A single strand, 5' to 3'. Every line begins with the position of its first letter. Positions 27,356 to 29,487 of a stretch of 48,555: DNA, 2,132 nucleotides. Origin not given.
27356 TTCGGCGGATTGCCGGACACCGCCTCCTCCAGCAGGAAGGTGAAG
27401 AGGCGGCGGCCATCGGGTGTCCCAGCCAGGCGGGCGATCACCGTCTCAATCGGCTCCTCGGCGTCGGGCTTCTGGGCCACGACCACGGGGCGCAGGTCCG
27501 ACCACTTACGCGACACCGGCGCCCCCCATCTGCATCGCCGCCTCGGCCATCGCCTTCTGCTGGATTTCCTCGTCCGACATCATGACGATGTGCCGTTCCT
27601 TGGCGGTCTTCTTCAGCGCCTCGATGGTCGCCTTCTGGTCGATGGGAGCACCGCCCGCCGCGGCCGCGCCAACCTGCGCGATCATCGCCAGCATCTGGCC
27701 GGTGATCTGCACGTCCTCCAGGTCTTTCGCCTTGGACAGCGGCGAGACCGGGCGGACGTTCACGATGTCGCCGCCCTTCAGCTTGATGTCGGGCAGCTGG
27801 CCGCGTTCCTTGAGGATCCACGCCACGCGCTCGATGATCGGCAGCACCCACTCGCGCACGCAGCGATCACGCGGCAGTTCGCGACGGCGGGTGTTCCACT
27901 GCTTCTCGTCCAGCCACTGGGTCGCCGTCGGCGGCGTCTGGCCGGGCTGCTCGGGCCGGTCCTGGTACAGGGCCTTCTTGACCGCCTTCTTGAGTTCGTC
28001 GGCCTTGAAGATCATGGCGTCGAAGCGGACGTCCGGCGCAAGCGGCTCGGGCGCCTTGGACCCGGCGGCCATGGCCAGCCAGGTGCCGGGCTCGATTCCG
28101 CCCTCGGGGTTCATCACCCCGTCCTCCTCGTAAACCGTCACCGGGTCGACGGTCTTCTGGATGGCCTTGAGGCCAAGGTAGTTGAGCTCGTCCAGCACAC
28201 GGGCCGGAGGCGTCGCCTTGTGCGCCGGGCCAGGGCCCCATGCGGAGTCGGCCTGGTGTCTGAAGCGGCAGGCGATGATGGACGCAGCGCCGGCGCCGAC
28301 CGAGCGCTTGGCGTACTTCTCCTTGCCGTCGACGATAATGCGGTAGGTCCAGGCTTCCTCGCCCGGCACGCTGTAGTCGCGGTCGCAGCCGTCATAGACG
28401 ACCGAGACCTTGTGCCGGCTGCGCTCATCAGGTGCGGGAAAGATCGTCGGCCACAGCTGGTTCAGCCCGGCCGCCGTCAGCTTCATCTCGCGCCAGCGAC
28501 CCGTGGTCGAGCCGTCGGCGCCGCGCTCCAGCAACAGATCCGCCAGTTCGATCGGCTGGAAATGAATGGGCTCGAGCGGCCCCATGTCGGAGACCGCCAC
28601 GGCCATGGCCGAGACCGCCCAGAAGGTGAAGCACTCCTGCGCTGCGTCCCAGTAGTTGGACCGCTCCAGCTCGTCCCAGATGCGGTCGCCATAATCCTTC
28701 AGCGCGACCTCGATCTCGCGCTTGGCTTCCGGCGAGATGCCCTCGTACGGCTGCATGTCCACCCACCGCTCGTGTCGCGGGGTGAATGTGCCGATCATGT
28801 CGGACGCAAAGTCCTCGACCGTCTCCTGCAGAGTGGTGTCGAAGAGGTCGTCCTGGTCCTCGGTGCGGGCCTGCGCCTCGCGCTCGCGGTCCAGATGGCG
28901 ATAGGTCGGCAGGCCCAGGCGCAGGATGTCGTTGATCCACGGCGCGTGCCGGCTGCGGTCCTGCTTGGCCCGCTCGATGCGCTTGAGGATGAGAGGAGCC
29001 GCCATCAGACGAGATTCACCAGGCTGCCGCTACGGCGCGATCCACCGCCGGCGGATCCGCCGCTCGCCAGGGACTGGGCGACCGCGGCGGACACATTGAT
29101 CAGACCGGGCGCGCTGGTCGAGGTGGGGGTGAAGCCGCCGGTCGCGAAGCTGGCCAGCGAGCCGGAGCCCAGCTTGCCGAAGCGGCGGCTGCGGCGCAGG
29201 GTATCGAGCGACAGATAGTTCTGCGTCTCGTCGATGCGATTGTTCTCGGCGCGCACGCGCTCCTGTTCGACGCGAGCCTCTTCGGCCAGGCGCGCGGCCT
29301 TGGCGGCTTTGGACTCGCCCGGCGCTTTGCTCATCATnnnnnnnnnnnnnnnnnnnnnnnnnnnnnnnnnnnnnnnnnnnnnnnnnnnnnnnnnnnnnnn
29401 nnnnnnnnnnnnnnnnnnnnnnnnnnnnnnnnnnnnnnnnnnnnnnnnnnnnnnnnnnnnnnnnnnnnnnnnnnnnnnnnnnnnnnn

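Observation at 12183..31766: Exact 11-mer late box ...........: seven copies, one orientation, in the late operon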

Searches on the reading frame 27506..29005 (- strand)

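Call 11: search_protein_families(library=phrogs, proteins=[window:27506-29005:-], max_evalue=0.001)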
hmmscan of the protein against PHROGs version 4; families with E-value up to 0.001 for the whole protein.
window:27506-29005:- (499 aa): 4 families
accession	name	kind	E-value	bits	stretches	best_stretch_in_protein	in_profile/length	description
phrog_332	-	connector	1.5e-46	159.9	1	4-492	12-522/560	head-tail adaptor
phrog_21528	-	unknown function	2.5e-09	37.9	1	6-183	6-184/224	-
phrog_21643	-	unknown function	7.4e-07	29.5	1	277-486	10-223/268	-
phrog_449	-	connector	3.8e-05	23.3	0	385-494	389-494/520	head-tail adaptor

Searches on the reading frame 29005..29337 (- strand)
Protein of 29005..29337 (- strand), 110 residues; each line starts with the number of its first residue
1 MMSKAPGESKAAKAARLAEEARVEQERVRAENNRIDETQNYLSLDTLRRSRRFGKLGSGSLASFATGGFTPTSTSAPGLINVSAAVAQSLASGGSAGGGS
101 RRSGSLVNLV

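Call 9: search_protein_families(library=phrogs, proteins=[window:29005-29337:-], max_evalue=0.001)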
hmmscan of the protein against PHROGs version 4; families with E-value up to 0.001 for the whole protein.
window:29005-29337:- (110 aa): 0 families

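Call 38: search_protein_families(library=pfam, proteins=[window:29005-29337:-], max_evalue=0.05)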
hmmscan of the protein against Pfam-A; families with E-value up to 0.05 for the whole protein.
window:29005-29337:- (110 aa): 0 families
